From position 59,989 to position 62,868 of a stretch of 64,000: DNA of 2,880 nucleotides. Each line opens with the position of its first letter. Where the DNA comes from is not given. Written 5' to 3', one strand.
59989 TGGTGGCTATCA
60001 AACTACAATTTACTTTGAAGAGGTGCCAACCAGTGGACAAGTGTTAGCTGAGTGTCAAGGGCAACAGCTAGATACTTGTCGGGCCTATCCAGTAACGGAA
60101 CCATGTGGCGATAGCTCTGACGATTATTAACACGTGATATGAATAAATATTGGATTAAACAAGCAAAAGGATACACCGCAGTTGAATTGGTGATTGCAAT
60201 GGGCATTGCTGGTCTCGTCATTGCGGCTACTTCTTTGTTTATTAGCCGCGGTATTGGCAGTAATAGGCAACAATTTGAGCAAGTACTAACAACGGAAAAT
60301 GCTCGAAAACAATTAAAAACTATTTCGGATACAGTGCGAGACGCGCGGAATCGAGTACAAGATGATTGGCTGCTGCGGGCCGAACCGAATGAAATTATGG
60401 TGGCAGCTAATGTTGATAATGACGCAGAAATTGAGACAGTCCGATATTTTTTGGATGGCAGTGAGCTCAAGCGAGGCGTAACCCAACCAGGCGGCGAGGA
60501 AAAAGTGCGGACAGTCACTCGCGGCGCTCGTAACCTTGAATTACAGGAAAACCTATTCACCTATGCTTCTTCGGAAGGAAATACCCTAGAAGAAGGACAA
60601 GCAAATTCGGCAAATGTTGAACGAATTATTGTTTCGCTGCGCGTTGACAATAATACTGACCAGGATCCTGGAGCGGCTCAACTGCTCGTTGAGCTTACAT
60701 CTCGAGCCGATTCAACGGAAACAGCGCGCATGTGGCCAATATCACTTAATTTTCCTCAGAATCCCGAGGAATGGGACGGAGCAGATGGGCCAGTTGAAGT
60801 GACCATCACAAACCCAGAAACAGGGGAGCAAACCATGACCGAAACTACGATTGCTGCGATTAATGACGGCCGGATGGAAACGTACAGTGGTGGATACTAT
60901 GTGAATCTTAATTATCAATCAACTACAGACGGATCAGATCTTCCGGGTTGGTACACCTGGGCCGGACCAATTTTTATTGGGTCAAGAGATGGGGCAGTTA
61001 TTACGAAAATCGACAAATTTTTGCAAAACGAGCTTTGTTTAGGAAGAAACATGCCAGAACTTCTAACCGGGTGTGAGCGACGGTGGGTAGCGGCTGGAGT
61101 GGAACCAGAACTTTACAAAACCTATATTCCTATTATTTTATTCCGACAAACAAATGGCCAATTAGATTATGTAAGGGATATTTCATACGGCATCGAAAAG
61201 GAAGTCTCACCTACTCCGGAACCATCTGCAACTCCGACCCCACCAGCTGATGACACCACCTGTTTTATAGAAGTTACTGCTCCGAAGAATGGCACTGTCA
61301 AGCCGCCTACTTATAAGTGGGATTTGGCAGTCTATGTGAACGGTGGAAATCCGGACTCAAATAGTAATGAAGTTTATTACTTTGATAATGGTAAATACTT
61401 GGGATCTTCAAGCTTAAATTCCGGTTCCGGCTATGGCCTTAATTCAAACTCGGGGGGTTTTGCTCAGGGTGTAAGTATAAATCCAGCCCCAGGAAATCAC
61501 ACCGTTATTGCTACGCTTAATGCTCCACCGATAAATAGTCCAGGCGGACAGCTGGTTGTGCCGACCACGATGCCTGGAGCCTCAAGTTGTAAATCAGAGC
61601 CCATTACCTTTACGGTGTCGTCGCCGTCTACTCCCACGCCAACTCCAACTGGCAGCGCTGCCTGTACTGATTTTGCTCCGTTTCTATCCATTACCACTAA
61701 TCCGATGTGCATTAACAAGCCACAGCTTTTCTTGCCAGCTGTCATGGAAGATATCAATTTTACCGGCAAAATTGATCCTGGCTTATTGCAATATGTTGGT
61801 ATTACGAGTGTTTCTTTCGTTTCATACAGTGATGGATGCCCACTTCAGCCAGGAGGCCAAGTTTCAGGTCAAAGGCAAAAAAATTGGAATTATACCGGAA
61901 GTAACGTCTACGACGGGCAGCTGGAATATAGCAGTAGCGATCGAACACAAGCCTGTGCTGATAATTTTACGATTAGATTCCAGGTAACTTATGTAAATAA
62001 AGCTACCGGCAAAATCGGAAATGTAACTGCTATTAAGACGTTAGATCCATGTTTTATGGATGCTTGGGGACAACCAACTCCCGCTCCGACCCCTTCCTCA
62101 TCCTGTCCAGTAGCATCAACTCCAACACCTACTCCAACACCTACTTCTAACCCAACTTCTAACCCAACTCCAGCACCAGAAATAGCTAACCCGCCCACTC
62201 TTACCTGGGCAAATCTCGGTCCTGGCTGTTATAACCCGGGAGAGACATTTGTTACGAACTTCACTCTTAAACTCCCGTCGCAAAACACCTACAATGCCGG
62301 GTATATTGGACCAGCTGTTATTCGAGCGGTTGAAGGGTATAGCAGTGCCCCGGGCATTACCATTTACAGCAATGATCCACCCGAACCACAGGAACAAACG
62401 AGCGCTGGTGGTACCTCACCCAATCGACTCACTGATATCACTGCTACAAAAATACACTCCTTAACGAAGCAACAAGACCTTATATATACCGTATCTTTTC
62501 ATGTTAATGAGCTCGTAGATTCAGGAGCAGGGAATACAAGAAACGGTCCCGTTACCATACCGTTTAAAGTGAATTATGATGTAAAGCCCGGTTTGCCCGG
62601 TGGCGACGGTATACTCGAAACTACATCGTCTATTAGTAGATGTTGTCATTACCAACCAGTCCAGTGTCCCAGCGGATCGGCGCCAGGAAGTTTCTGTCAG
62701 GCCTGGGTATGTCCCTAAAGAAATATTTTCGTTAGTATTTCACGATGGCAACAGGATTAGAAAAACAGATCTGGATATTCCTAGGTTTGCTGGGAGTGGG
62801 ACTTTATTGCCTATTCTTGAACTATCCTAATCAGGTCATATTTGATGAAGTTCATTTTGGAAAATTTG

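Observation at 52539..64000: Type IV pilus operon whose last gene is a PMT/GT39 protein O-glycosyltransferase, with Thr/Pro-rich pilin-like substrates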

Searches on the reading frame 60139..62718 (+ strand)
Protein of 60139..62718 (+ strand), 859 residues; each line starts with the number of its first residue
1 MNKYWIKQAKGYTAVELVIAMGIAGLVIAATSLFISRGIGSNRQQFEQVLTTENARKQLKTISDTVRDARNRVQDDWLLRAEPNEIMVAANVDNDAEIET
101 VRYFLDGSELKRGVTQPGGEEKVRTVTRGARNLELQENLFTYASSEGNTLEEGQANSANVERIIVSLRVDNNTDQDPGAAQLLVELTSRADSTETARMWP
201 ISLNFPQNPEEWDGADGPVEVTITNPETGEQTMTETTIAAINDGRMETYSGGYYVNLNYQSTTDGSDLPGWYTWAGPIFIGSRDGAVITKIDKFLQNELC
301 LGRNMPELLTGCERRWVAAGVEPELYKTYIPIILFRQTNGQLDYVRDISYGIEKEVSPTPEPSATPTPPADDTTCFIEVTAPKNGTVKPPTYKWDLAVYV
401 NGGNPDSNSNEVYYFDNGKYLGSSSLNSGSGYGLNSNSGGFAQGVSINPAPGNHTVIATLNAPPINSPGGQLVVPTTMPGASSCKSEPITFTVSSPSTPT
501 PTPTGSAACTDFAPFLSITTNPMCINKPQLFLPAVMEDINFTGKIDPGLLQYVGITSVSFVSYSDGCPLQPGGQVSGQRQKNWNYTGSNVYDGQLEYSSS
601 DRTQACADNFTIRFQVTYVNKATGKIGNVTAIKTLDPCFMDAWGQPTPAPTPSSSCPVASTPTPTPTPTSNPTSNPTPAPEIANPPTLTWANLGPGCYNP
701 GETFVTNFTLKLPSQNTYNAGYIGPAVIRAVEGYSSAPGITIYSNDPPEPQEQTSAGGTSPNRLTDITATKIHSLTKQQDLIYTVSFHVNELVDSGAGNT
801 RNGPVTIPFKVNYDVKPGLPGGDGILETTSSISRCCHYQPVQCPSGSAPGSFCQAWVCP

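Call 5: search_protein_families(library=pfam, proteins=[window:60139-62718:+], max_evalue=0.01)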
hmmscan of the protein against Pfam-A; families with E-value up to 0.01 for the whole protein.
window:60139-62718:+ (859 aa): 2 families
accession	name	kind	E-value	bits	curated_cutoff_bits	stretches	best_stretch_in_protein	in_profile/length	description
PF07963.17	N_methyl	-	0.0014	18.6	21.2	1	7-31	2-26/27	Prokaryotic N-terminal methylation motif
PF17957.7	Big_7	-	0.0087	17.1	24.1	0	83-112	17-46/70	Bacterial Ig domain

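Call 6: search_protein_families(library=ncbifam, proteins=[window:60139-62718:+], max_evalue=0.01)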
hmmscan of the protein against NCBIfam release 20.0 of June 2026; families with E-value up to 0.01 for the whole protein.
window:60139-62718:+ (859 aa): 0 families

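Call 11: find_encoding_contigs(protein=window:60139-62718:+, flank=10000, max_places=6)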
Protein window:60139-62718:+ (859 aa): 5 contigs read that carry it; 3 places shown.
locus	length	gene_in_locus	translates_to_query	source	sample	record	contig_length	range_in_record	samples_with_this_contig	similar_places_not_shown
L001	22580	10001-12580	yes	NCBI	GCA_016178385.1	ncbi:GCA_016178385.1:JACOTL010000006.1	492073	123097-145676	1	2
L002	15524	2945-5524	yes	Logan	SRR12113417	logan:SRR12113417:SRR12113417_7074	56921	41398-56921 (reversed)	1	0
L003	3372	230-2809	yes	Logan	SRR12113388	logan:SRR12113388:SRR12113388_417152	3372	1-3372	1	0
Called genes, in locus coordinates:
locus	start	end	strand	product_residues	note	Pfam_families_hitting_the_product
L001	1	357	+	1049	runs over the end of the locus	PF00580:UvrD-helicase, PF13245:AAA_19, PF13604:AAA_30 (faint), PF13361:UvrD_C, PF13538:UvrD_C_2 (faint), PF13361:UvrD_C, PF12705:PDDEXK_1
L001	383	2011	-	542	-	PF01565:FAD_binding_4, PF02913:FAD-oxidase_C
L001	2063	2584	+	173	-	PF13473:Cupredoxin_1 (weak)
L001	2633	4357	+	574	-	PF05157:MshEN, PF00437:T2SSE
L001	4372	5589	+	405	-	PF00482:T2SSF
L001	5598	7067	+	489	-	PF13620:CarboxypepD_reg, PF13715:CarbopepD_reg_2 (faint), PF13620:CarboxypepD_reg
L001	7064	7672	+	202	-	-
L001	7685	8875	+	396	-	PF07963:N_methyl, PF00932:LTD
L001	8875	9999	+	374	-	-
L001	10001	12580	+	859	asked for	-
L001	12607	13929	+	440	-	PF02366:PMT, PF16192:PMT_4TMC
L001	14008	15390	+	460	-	-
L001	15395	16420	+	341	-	PF11104:PilM_2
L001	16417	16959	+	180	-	-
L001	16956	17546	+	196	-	-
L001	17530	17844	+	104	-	-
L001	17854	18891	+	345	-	PF11104:PilM_2, PF06723:MreB_Mbl (faint), PF14450:FtsA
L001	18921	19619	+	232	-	-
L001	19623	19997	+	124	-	-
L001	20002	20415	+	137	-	PF01467:CTP_transf_like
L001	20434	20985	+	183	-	-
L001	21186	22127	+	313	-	PF13367:PrsW-protease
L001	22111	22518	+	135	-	-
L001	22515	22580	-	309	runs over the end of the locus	PF01073:3Beta_HSD, PF01370:Epimerase, PF02719:Polysacc_synt_2 (faint), PF04321:RmlD_sub_bind, PF16363:GDP_Man_Dehyd, PF07993:NAD_binding_4 (weak)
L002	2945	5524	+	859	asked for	-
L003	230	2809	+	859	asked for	-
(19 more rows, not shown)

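Call 14: find_homologous_proteins(query=L001:12607-13926:+, max_evalue=0.00001)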
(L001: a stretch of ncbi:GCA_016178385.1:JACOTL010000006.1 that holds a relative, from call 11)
Query L001:12607-13926:+ (440 aa): 578 proteins with E <= 0.00001 among 8000 candidates; the best 120 are listed.
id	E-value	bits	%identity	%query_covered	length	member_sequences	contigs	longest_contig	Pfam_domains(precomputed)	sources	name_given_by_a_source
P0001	7.3e-293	989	100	100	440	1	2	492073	PF02366.25,PF16192.11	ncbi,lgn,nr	ncbi:MAG: phospholipid carrier-dependent glycosyltransferase [Candidatus Andersenbacteria bacterium]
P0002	2.6e-156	539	59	95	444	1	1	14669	PF02366.25,PF16192.11,PF13231.13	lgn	-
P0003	8.6e-136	471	53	95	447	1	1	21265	PF02366.25,PF16192.11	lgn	-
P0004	2.6e-134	467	53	98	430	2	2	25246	PF02366.25,PF16192.11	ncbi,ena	ncbi:MAG: phospholipid carrier-dependent glycosyltransferase [Patescibacteria group bacterium]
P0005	8.9e-134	465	49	99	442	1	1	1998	PF02366.25,PF16192.11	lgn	-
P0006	5.2e-133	462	52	95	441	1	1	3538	PF02366.25,PF16192.11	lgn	-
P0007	6.0e-133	462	53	94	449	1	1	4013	PF02366.25,PF16192.11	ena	-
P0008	1.5e-131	457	50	99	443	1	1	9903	PF02366.25,PF16192.11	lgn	-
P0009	7.9e-131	455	49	100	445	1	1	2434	PF02366.25,PF16192.11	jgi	jgi:dolichyl-phosphate-mannose-protein mannosyltransferase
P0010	5.6e-130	452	52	99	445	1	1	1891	PF02366.25,PF16192.11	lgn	-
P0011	5.9e-130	452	54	91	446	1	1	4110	PF02366.25,PF16192.11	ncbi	-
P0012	1.9e-129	451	53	95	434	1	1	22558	PF02366.25,PF16192.11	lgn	-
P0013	1.7e-128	447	54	93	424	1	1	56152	PF02366.25,PF16192.11,PF13231.13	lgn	-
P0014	3.2e-127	443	50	98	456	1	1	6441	PF02366.25,PF16192.11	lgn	-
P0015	6.3e-127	442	50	94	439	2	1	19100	PF02366.25,PF16192.11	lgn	-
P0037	6.5e-120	419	49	99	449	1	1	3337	PF02366.25,PF16192.11,PF13231.13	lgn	-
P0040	1.6e-119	418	49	95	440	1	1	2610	PF02366.25,PF16192.11,PF13231.13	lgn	-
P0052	3.7e-117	410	48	91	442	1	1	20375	PF02366.25,PF16192.11,PF13231.13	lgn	-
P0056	6.9e-117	409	47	99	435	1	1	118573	PF02366.25,PF16192.11,PF13231.13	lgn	-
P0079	1.3e-113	398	48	92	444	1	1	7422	PF02366.25,PF16192.11,PF13231.13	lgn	-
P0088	9.2e-112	392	45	98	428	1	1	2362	PF02366.25,PF16192.11,PF13231.13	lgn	-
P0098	5.1e-110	386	48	92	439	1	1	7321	PF02366.25,PF16192.11,PF13231.13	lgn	-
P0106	3.2e-108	381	48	95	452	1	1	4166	PF02366.25,PF16192.11,PF13231.13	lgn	-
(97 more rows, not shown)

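Call 16: find_related_loci(query=A1, collection=genome_contigs, flank=10000)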
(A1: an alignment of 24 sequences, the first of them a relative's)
Query A1 (440 aa) in genome_contigs; peptide patterns used: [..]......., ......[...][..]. (x = any residue, [..] = any of these).
289 stretches matched a pattern; 223 encode a relative of the query (tblastn E <= 1e-3); the best 80 are kept; 80 distinct loci.
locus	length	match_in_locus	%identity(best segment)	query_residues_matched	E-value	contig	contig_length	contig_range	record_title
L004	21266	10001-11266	53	11-440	1e-132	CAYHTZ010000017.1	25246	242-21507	MAG TPA_asm: uncultured Candidatus Saccharibacteria bacterium isolate ERP119705_co17_339 genome assembly, contig: NODE_2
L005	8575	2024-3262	51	27-440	8e-126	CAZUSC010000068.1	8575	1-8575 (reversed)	MAG TPA_asm: uncultured Candidatus Saccharibacteria bacterium isolate binchicken_co203_424 genome assembly, contig: k141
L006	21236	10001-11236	50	29-440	2e-124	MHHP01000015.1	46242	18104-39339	MAG: Candidatus Andersenbacteria bacterium RIFCSPHIGHO2_02_FULL_45_11 rifcsphigho2_02_scaffold_1939, whole genome shotgu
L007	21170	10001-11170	53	22-407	3e-123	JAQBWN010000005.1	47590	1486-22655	MAG: bacterium isolate casp150-mb.232 NODE_1938_length_47590_cov_0.083784, whole genome shotgun sequence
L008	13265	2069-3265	51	29-426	5e-119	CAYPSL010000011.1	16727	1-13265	MAG TPA_asm: uncultured Candidatus Saccharibacteria bacterium isolate binchicken_co105_409 genome assembly, contig: NODE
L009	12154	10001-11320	47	4-440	2e-118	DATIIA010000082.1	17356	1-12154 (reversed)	MAG TPA_asm: Candidatus Andersenbacteria bacterium isolate SMAG_U15652 k141_344414, whole genome shotgun sequence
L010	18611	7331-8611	48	15-440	1e-117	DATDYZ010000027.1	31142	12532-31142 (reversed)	MAG TPA_asm: Candidatus Andersenbacteria bacterium isolate SMAG_U8178 k141_876343, whole genome shotgun sequence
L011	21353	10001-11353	47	6-440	2e-117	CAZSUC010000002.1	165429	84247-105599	MAG TPA_asm: uncultured Candidatus Saccharibacteria bacterium isolate SRP294416_co1_70 genome assembly, contig: NODE_50_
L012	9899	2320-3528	51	25-426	3e-117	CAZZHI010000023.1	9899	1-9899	MAG TPA_asm: uncultured Candidatus Saccharibacteria bacterium isolate SRP286056_co1_201 genome assembly, contig: NODE_89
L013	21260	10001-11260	45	23-440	1e-115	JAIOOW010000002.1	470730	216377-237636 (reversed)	MAG: Candidatus Andersenbacteria bacterium isolate LakeFargette_0920_ALND_MAG_45_23 LacPavin_0920_ALND_scaffold_272472,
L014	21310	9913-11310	43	6-440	1e-114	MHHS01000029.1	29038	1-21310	MAG: Candidatus Andersenbacteria bacterium RIFCSPHIGHO2_12_FULL_45_11b rifcsphigho2_12_scaffold_4330, whole genome shotg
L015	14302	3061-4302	48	25-440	2e-114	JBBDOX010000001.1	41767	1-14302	MAG: Candidatus Andersenbacteria bacterium isolate LejiaB_49_17 Lejia_B_1123_length_41767_cov_10, whole genome shotgun s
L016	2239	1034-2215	50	3-393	9e-120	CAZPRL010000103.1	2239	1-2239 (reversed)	MAG TPA_asm: uncultured Candidatus Saccharibacteria bacterium isolate SRP136066_co1_37 genome assembly, contig: NODE_111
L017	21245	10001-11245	49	29-440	9e-109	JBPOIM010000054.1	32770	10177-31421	MAG: Candidatus Anderseniibacteriota bacterium isolate MAG_1567 c_000000551349, whole genome shotgun sequence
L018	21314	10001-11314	46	6-426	9e-107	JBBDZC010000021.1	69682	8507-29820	MAG: Candidatus Andersenbacteria bacterium isolate LejiaD_51_235 Lejia_D_741_length_69682_cov_144, whole genome shotgun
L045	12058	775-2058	41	6-425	3e-85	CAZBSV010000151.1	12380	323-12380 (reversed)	MAG TPA_asm: uncultured Spirochaetales bacterium isolate binchicken_co165_169 genome assembly, contig: k141_2846480, who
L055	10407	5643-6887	39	29-440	3e-80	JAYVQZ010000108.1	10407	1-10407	MAG: Deltaproteobacteria bacterium isolate GL72_UP_metabinner_28 GL72_UP_metabinner_28_107, whole genome shotgun sequenc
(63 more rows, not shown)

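Call 19: search_solved_structures(query=A1, max_evalue=0.01, show_alignments=1)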
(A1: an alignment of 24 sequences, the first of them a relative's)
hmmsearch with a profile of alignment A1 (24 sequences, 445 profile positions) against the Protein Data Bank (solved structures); distinct sequences matched with E-value up to 0.01: 4.
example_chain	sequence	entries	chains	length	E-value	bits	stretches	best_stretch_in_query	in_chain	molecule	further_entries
9i5k_A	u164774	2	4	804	5.7e-81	275.9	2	5-264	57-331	Dolichyl-phosphate-mannose--protein mannosyltransferase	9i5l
6p25_A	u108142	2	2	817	1.4e-71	244.9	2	5-256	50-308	Dolichyl-phosphate-mannose--protein mannosyltransferase 1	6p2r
9e61_A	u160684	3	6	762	8.8e-71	242.3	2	7-256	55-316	Dolichyl-phosphate-mannose--protein mannosyltransferase 4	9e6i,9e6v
6p25_B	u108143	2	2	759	5.5e-59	203.4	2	6-252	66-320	Dolichyl-phosphate-mannose--protein mannosyltransferase 2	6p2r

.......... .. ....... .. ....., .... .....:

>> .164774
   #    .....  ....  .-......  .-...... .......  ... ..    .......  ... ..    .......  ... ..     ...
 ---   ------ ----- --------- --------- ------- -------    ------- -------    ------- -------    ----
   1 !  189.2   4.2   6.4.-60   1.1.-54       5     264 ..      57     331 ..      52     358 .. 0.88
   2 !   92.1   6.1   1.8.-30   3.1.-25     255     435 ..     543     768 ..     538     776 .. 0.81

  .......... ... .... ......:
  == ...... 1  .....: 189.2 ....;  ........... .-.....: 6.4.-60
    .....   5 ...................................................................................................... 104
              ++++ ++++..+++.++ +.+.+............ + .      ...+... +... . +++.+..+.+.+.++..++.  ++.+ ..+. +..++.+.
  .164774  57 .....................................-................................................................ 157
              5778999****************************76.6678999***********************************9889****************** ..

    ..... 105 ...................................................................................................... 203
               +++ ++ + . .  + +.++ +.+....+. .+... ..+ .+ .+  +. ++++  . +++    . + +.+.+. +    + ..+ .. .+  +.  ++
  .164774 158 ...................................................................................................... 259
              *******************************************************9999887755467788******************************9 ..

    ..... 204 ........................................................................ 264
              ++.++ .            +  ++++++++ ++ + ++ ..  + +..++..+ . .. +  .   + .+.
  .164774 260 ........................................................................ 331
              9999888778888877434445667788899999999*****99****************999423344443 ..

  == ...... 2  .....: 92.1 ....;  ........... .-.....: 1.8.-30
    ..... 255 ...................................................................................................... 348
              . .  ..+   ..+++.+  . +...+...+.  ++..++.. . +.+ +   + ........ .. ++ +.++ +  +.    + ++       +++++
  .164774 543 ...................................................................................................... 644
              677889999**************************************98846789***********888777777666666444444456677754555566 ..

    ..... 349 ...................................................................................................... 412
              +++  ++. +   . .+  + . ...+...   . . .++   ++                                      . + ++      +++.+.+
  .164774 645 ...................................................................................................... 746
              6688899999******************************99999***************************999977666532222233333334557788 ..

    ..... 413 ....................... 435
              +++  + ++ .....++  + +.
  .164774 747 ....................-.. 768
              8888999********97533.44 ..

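Call 28: search_protein_families(library=pfam, proteins=[L001:14008-15390:+, L001:16417-16959:+, L001:16956-17546:+, L001:17527-17844:+, L001:18888-19619:+, L001:19623-19997:+, L001:20002-20415:+, L001:20434-20985:+], max_evalue=1)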
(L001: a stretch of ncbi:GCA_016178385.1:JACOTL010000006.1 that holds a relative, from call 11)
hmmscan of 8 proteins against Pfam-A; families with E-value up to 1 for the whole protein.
L001:14008-15390:+ (460 aa): 0 families

L001:16417-16959:+ (180 aa): 3 families
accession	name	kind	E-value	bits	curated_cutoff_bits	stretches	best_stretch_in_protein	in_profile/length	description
PF05137.18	PilN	-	0.00061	20.2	22.8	1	105-176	9-74/78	Fimbrial assembly protein (PilN)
PF14316.11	DUF4381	-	0.062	14.1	27.2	1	31-85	23-79/145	Domain of unknown function (DUF4381)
PF03896.21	TRAP_alpha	-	0.19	11.4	24.7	1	29-98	130-178/180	Translocon-associated protein (TRAP), alpha subunit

L001:16956-17546:+ (196 aa): 3 families
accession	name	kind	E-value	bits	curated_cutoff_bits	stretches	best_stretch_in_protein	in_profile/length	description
PF10741.14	T2SSM_b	-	0.0046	17.3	21.7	1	82-164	18-99/111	Type II secretion system (T2SS), protein M subtype b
PF14335.11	DUF4391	-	0.012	15.9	29.9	1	77-159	29-111/232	Domain of unknown function (DUF4391)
PF23794.1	Phage_Gp84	-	0.11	13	27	1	83-115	25-54/66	Mycobacterium phage Gp84-like protein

L001:17527-17844:+ (105 aa): 3 families
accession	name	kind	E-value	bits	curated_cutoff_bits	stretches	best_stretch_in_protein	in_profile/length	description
PF14015.11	DUF4231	-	0.059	14.2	24.7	1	24-53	7-36/103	Protein of unknown function (DUF4231)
PF10338.15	YBL028C_N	-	0.066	13.9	28.2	1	7-28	11-32/44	YBL028C ribosome biogenesis factor, N-terminal domain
PF23710.1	DUF7155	-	0.07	13.8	27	1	40-59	4-23/90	Family of unknown function (DUF7155)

L001:18888-19619:+ (243 aa): 4 families
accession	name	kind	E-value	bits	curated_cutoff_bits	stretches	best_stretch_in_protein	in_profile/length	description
PF10146.14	zf-C4H2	-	0.028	15.4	34.5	1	41-125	42-123/240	Zinc finger-containing protein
PF20668.2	DUF6815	-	0.066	14.5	28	1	80-181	6-105/105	Domain of unknown function (DUF6815)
PF05064.18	Nsp1_C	-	0.44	10.8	24.1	1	54-102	55-103/114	Nsp1-like C-terminal region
PF14316.11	DUF4381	-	0.94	10.2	27.2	1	19-81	27-80/145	Domain of unknown function (DUF4381)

L001:19623-19997:+ (124 aa): 0 families

L001:20002-20415:+ (137 aa): 3 families
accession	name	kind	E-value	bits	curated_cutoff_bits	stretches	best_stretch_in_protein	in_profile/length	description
PF01467.32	CTP_transf_like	-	1.3e-13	51.7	21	1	7-136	1-132/133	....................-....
PF06574.18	FAD_syn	-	0.00058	20.1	27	1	3-31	6-34/158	FAD synthetase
PF05636.17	HIGH_NTase1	-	0.29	10.8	27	1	15-37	13-36/402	HIGH Nucleotidyl Transferase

L001:20434-20985:+ (183 aa): 3 families
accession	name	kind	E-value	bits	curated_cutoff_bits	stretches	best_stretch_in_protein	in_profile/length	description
PF16199.10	Radical_SAM_C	-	0.023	15.2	31.9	1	101-133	37-68/85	Radical_SAM C-terminal domain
PF06076.17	Orthopox_F14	-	0.12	13.1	27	1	80-109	15-44/73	Orthopoxvirus F14 protein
PF05137.18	PilN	-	0.16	12.5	22.8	1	103-174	4-74/78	Fimbrial assembly protein (PilN)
